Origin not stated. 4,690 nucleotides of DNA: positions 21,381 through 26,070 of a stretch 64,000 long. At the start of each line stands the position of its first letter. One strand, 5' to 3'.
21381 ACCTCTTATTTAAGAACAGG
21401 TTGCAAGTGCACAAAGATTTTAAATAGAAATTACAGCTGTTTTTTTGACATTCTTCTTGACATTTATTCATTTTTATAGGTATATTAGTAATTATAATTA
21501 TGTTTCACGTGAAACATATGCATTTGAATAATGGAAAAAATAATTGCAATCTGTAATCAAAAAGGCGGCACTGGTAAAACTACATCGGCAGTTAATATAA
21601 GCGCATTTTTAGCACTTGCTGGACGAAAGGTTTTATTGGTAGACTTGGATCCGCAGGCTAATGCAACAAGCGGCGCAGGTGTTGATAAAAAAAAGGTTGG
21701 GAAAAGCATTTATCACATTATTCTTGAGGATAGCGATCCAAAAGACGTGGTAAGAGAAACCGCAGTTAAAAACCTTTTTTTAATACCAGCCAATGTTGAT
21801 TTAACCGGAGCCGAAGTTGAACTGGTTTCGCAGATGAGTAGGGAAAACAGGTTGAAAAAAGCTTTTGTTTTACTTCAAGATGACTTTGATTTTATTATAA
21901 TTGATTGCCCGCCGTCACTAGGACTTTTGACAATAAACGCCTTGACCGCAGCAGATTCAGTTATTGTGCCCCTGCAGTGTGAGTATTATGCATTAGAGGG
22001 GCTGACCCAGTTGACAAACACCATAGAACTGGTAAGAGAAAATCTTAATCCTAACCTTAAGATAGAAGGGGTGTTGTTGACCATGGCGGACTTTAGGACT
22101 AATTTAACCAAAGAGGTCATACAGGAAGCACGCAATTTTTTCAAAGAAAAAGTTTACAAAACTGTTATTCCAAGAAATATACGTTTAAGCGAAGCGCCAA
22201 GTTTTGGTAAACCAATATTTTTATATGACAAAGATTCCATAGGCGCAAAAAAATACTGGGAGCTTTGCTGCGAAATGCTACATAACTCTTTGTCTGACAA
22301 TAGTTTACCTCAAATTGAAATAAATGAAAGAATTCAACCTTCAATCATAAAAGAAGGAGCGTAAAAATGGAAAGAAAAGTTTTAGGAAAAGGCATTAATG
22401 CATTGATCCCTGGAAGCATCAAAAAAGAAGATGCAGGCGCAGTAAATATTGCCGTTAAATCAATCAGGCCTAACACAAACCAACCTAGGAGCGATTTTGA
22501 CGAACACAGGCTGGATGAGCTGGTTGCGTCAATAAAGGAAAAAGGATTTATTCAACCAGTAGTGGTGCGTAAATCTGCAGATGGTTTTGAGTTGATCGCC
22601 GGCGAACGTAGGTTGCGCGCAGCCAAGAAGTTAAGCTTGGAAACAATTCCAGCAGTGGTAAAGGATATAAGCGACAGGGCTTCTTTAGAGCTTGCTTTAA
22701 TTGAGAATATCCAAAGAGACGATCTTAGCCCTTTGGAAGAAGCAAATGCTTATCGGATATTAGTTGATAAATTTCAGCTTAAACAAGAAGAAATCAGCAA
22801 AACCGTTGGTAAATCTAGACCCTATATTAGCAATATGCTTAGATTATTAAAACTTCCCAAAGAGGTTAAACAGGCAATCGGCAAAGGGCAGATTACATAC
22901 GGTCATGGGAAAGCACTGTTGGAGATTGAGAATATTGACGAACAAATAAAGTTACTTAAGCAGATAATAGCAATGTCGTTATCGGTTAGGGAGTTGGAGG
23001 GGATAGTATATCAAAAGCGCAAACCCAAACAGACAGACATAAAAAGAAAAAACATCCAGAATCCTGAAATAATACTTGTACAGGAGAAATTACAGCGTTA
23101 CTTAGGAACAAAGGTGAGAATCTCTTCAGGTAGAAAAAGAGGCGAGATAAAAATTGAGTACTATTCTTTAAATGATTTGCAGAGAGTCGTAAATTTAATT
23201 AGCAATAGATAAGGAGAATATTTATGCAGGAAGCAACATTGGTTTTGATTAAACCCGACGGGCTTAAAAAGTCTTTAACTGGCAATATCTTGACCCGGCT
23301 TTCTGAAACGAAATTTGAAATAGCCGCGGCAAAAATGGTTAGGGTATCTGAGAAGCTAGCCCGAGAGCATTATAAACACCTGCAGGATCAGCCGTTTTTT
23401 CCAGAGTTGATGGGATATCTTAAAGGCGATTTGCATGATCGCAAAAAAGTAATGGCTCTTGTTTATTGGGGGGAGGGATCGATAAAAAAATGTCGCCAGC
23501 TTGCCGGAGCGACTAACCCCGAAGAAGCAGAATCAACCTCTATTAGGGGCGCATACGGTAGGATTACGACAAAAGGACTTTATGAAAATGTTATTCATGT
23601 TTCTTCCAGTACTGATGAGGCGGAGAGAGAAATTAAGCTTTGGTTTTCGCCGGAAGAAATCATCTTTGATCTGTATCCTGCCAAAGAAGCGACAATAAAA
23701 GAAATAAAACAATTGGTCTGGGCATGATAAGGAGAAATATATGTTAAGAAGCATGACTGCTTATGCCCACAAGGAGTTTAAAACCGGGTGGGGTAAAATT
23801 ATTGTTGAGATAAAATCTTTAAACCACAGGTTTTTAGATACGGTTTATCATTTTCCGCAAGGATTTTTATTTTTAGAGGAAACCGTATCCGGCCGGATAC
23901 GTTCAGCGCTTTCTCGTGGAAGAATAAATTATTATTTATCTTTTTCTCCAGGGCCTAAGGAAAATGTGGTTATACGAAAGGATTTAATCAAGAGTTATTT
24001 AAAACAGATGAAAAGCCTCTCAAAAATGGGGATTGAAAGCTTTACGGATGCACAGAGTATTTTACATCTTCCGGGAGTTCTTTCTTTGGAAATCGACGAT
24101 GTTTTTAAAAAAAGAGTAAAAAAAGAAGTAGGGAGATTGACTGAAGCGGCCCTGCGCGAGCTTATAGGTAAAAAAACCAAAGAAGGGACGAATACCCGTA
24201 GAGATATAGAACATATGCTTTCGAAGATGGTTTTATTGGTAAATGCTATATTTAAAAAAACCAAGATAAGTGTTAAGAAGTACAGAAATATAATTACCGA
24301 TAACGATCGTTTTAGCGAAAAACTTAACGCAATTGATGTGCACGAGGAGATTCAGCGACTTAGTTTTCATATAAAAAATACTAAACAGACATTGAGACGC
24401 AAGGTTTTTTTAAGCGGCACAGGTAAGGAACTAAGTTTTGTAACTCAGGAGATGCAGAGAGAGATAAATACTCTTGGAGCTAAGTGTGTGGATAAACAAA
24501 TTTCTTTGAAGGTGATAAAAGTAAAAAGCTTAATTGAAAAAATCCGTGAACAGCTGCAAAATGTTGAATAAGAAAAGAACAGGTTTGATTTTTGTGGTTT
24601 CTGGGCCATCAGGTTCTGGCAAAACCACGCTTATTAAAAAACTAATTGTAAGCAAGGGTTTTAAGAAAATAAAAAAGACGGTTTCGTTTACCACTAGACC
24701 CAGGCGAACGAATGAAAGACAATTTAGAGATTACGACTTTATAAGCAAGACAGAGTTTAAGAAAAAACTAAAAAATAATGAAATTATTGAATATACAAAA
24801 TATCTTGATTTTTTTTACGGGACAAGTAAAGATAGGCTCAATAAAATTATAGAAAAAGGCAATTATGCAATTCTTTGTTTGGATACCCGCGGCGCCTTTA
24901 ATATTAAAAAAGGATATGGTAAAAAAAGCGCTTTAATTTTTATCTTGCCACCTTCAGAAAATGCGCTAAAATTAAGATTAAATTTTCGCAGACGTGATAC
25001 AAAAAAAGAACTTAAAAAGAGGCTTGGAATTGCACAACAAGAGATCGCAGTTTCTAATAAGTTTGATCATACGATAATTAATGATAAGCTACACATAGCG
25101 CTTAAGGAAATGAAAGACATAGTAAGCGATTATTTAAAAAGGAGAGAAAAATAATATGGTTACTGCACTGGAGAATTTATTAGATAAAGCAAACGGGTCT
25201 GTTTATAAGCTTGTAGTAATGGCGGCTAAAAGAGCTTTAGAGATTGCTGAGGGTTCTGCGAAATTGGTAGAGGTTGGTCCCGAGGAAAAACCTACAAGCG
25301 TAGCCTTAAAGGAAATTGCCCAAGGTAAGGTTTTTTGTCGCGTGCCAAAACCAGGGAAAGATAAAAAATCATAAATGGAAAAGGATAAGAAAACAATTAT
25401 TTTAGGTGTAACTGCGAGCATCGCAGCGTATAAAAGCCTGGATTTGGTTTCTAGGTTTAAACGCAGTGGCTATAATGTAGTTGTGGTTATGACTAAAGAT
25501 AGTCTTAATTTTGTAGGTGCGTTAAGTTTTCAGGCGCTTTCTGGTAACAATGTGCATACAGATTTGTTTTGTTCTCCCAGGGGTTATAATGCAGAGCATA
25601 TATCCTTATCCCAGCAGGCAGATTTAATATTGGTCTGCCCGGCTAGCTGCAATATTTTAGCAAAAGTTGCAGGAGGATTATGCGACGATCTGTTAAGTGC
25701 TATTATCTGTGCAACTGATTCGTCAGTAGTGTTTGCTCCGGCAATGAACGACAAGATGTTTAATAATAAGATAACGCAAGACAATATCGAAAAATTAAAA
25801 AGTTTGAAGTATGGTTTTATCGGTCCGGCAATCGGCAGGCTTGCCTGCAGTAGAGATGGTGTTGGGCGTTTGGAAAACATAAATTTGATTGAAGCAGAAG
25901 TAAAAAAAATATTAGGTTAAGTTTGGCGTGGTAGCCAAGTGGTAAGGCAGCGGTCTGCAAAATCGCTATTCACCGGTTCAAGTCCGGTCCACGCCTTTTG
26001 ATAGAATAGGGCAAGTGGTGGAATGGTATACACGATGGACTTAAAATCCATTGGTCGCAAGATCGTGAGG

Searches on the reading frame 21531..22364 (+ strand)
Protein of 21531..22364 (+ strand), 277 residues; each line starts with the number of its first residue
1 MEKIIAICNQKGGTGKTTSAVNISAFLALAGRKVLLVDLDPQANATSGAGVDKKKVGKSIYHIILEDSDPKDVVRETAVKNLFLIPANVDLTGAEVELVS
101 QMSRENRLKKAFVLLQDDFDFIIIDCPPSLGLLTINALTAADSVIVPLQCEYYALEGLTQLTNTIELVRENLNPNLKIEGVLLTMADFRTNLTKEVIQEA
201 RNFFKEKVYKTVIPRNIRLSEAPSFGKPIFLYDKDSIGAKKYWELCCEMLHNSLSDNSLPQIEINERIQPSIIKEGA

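Call 37: search_protein_families(library=pfam, proteins=[window:21531-22364:+], max_evalue=0.00001)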
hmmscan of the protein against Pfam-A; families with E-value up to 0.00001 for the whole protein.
window:21531-22364:+ (277 aa): 6 families
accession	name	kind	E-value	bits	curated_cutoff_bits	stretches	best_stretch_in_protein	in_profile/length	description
PF13614.12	AAA_31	-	2.9e-70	236.2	27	1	3-178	2-177/177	AAA domain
PF01656.29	CbiA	-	3.4e-28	98.6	25.4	1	5-229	1-125/125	CobQ/CobB/MinD/ParA nucleotide binding domain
PF09140.17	MipZ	-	5.2e-14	52.6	20.7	1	4-161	2-142/262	ATPase MipZ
PF00142.24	Fer4_NifH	-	1.4e-09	38.3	25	1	9-253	6-248/271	4Fe-4S iron sulfur cluster binding proteins, NifH/frxC family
PF06564.18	CBP_BcsQ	-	4.1e-09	36.7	21.3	1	4-242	3-226/234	Cellulose biosynthesis protein BcsQ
PF10609.15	ParA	-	9.9e-09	35.4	27.1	1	2-191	3-180/246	NUBPL iron-transfer P-loop NTPase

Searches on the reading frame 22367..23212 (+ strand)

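Call 37: search_protein_families(library=pfam, proteins=[window:22367-23212:+], max_evalue=0.00001)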
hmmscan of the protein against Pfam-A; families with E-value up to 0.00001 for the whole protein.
window:22367-23212:+ (281 aa): 3 families
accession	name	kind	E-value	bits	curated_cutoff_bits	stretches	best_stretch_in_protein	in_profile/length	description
PF17762.8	HTH_ParB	-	2.1e-36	124.6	22.6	1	119-217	2-100/102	ParB HTH domain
PF02195.25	ParB_N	-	9.8e-33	112.5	26.3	1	27-116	5-95/95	ParB N-terminal domain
PF23552.2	ParB_C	-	6.8e-09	35.5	23.8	1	232-278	2-49/50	ParB dimerisation domain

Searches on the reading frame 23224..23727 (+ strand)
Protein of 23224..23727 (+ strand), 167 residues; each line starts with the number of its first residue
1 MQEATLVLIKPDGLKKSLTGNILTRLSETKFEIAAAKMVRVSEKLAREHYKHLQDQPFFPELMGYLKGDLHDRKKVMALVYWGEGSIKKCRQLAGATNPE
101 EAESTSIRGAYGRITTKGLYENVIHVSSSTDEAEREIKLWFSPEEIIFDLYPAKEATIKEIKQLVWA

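Call 37: search_protein_families(library=pfam, proteins=[window:23224-23727:+], max_evalue=0.00001)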
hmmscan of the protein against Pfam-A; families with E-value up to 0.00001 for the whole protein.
window:23224-23727:+ (167 aa): 1 family
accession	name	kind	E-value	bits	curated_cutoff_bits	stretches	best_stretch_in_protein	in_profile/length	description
PF00334.24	NDK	-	1.4e-39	135.5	27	1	3-146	1-135/135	Nucleoside diphosphate kinase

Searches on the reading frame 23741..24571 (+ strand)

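Call 37: search_protein_families(library=pfam, proteins=[window:23741-24571:+], max_evalue=0.00001)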
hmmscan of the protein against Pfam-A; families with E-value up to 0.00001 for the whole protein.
window:23741-24571:+ (276 aa): 2 families
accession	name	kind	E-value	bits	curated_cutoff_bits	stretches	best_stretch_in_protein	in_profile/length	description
PF03755.18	YicC-like_N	-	1.9e-30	106.7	25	1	2-152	1-154/156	Endoribonuclease YicC-like, N-terminal region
PF08340.16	YicC-like_C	-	4.7e-24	85.3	27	1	196-276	43-120/120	Endoribonuclease YicC-like, C-terminal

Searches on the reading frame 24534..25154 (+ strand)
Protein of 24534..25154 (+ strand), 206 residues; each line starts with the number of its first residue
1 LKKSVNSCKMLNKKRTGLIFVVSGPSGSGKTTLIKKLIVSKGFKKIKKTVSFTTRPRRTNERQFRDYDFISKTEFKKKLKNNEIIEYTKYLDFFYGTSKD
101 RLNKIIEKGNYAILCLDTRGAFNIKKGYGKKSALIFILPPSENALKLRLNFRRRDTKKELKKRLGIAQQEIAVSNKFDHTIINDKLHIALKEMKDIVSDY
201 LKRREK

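Call 37: search_protein_families(library=pfam, proteins=[window:24534-25154:+], max_evalue=0.00001)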
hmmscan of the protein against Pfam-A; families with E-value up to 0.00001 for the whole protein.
window:24534-25154:+ (206 aa): 2 families
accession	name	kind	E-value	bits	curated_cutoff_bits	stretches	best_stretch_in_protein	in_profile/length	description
PF00625.27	Guanylate_kin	-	3e-36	125.2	25.2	1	20-199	5-181/182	Guanylate kinase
PF01637.24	ATPase_2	-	1.4e-07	32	33.2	1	9-116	12-116/225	ATPase domain predominantly from Archaea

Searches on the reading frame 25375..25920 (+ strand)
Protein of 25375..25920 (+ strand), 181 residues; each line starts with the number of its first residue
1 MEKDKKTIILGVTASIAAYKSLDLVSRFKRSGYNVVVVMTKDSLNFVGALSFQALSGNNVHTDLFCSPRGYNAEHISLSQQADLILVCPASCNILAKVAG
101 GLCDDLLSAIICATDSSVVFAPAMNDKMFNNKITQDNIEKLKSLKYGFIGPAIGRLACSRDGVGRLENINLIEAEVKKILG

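Call 37: search_protein_families(library=pfam, proteins=[window:25375-25920:+], max_evalue=0.00001)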
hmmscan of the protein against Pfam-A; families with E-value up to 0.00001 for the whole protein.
window:25375-25920:+ (181 aa): 1 family
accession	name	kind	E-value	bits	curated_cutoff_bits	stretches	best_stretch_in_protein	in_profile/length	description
PF02441.25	Flavoprotein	-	1.8e-30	106.2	22.7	1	6-164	1-146/162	Flavoprotein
